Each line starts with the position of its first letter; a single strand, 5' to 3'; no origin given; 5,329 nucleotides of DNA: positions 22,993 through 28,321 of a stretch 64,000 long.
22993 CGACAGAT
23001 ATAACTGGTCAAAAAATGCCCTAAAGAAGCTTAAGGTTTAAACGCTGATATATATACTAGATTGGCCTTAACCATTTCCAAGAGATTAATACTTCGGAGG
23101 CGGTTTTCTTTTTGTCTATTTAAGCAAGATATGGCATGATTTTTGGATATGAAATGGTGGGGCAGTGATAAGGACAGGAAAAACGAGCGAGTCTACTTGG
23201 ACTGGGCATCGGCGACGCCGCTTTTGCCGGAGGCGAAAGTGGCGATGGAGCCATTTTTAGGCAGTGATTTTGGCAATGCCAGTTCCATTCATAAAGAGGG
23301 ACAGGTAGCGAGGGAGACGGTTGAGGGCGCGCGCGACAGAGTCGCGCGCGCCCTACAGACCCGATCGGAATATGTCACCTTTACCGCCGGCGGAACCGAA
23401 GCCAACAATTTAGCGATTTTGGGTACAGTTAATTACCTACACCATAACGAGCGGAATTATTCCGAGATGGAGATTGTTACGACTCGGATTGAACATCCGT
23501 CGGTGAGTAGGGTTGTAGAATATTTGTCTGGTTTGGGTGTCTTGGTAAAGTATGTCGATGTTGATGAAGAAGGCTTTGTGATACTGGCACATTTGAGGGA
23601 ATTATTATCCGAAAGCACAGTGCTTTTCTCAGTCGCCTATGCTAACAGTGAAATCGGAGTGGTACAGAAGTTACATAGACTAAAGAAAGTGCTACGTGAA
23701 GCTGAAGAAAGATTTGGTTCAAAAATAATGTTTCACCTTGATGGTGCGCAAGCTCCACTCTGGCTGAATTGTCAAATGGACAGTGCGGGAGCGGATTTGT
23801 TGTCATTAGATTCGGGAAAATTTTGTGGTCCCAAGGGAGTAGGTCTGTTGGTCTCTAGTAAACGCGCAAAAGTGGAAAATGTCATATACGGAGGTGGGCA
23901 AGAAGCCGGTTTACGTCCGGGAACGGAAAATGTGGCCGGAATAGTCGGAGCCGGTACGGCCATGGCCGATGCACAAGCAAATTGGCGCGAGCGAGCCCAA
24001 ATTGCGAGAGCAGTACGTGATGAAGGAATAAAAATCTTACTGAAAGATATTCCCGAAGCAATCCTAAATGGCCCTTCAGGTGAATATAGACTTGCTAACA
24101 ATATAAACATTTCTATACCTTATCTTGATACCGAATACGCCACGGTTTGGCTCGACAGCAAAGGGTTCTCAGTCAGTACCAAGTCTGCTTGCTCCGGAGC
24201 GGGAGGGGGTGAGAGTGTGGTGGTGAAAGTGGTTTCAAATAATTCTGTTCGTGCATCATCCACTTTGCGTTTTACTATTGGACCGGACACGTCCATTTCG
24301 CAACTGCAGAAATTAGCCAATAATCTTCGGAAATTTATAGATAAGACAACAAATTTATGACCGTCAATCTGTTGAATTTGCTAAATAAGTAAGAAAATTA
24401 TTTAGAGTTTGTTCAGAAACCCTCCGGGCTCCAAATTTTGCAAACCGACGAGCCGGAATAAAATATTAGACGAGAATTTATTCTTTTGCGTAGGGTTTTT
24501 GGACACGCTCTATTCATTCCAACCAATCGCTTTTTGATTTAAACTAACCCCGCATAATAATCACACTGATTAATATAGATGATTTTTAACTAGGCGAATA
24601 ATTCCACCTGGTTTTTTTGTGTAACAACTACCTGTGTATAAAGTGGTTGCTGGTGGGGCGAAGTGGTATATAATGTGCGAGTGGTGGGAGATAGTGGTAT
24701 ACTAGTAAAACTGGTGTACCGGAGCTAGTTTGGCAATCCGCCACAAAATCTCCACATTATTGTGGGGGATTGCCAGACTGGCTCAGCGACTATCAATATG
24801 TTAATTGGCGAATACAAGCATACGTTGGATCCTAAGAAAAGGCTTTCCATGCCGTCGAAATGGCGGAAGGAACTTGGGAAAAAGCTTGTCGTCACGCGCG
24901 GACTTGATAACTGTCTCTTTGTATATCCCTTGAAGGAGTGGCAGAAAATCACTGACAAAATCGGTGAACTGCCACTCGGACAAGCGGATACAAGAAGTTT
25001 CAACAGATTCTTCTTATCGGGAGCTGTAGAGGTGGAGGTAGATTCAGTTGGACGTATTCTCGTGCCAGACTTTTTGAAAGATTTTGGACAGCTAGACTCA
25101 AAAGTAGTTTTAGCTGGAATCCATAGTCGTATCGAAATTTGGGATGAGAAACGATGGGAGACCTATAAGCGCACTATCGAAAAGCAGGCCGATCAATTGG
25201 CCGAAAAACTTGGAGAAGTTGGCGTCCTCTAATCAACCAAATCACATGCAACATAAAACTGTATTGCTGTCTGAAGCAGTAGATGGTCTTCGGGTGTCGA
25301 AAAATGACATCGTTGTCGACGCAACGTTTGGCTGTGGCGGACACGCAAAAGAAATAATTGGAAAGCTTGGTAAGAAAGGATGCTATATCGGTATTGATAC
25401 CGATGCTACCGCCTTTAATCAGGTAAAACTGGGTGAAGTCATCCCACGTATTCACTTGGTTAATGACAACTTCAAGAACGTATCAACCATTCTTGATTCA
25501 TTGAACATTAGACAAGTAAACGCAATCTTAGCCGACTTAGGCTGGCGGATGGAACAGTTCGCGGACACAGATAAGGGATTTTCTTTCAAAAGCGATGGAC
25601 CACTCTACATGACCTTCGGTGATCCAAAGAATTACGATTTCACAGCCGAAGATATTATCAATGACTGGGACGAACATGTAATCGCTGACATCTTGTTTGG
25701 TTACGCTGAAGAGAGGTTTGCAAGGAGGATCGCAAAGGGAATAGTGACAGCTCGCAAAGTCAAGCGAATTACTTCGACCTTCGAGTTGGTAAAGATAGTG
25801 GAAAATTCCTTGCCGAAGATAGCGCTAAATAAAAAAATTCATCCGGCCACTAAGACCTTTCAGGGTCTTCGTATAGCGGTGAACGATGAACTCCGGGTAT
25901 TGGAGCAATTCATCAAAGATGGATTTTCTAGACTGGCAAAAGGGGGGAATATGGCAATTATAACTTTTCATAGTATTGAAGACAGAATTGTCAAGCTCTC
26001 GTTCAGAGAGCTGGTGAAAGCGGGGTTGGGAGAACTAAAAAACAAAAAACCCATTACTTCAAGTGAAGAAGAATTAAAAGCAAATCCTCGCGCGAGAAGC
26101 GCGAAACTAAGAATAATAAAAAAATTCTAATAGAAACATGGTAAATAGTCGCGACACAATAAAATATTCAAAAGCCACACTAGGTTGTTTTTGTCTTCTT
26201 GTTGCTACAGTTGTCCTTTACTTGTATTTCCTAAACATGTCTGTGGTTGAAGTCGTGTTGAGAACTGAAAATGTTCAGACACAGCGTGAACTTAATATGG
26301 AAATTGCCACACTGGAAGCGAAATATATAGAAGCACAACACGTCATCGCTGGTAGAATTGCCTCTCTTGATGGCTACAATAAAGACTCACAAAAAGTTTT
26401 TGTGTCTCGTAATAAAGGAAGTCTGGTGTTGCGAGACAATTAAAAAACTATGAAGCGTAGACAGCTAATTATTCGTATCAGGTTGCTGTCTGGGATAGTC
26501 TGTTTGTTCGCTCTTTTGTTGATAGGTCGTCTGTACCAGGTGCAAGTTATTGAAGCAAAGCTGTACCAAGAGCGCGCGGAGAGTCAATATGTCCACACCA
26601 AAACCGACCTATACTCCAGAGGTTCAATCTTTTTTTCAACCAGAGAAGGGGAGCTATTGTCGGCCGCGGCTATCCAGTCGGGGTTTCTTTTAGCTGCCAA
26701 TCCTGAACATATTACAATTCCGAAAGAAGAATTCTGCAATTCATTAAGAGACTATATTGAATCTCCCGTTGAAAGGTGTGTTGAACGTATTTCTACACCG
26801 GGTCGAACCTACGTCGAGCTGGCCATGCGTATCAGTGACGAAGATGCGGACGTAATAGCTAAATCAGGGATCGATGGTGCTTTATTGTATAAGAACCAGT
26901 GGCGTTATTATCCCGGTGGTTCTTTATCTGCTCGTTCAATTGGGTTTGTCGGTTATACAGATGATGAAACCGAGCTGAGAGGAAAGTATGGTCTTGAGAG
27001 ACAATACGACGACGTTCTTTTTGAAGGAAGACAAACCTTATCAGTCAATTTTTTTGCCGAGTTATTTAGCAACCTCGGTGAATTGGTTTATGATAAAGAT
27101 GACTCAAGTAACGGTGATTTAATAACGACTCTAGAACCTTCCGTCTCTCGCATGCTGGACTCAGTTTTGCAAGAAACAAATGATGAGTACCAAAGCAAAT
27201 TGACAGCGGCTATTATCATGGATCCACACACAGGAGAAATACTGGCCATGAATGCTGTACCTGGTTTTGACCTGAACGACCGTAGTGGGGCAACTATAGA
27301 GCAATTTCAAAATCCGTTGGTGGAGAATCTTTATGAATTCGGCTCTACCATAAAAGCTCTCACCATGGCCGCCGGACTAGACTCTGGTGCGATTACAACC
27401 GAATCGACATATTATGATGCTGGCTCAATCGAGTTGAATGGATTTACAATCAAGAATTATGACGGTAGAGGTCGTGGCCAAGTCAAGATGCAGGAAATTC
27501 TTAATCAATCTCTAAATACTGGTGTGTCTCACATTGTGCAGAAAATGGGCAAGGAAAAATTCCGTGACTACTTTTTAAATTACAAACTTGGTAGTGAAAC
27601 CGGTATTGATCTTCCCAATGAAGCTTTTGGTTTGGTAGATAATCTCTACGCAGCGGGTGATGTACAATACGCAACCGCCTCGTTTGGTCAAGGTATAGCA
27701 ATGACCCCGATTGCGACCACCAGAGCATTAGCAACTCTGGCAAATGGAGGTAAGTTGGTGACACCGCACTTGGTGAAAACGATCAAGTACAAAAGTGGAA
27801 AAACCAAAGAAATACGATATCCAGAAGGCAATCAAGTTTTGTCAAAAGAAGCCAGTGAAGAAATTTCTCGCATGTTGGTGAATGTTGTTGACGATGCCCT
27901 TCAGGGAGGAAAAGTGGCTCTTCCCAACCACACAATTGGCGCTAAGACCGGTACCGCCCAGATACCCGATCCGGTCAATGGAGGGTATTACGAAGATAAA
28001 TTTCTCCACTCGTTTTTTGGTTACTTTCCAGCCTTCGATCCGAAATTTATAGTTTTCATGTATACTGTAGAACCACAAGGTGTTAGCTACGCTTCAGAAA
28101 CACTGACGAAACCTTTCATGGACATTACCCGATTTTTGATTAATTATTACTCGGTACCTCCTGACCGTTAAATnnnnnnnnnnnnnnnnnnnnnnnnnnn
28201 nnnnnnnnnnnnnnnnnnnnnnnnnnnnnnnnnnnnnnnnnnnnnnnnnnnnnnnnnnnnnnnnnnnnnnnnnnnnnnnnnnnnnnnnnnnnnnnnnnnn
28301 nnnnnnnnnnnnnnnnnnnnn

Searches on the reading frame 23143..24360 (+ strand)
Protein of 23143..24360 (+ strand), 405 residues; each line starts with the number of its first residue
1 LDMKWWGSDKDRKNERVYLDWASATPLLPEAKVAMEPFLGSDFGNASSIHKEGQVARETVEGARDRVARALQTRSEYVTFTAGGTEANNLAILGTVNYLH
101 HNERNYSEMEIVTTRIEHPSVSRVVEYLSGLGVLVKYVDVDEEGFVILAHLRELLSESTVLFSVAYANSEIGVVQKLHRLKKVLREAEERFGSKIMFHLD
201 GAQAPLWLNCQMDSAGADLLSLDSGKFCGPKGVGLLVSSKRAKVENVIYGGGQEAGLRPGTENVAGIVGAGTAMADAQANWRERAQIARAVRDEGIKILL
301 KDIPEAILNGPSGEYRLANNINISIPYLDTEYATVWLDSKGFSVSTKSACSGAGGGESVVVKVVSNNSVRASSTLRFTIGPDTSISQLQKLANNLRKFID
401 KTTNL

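Call 19: search_protein_families(library=pfam, proteins=[window:23143-24360:+], max_evalue=1)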
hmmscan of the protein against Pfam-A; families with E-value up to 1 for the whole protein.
window:23143-24360:+ (405 aa): 1 family
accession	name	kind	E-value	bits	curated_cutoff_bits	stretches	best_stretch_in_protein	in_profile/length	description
PF00266.25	Aminotran_5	-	1.2e-44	153.3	21.5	1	17-391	1-371/371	Aminotransferase class-V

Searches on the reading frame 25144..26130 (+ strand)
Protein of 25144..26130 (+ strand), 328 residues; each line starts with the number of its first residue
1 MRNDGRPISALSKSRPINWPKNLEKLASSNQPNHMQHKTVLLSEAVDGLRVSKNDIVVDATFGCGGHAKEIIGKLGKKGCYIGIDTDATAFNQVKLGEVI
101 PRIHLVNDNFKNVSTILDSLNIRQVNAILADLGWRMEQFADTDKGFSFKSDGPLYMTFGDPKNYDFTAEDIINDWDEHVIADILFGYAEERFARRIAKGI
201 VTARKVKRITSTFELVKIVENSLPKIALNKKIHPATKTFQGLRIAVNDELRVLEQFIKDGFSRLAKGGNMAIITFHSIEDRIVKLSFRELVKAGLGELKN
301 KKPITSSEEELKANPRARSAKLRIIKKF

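Call 19: search_protein_families(library=pfam, proteins=[window:25144-26130:+], max_evalue=1)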
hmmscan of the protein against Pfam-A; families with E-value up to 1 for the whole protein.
window:25144-26130:+ (328 aa): 1 family
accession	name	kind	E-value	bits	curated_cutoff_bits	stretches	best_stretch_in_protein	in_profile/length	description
PF01795.25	Methyltransf_5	-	7.9e-90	301.9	27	1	35-327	2-308/309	MraW methylase family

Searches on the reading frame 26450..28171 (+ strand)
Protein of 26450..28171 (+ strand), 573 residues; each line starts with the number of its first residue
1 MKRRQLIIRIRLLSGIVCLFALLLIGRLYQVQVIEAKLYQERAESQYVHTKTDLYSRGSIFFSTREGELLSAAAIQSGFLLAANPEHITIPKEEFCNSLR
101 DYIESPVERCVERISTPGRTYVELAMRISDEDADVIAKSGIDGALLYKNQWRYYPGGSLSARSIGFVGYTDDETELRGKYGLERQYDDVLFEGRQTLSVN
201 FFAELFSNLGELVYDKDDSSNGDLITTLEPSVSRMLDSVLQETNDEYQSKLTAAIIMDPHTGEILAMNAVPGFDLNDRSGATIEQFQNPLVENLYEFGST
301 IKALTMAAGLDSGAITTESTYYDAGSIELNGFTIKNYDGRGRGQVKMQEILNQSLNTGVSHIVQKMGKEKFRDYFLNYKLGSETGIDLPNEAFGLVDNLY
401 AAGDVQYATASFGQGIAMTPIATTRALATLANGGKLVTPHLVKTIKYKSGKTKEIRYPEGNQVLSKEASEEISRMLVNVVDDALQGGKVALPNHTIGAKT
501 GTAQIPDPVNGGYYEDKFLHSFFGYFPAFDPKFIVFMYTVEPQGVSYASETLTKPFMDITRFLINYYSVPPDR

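Call 11: search_protein_families(library=pfam, proteins=[window:26450-28171:+], max_evalue=0.01)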
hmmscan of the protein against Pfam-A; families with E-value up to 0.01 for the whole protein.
window:26450-28171:+ (573 aa): 2 families
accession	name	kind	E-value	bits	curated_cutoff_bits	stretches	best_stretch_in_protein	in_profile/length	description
PF00905.27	Transpeptidase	-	1.2e-65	222.1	22.1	1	253-556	2-293/299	Penicillin binding protein transpeptidase domain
PF03717.20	PBP_dimer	-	0.00013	22.9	24.4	1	117-190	71-158/180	Penicillin-binding Protein dimerisation domain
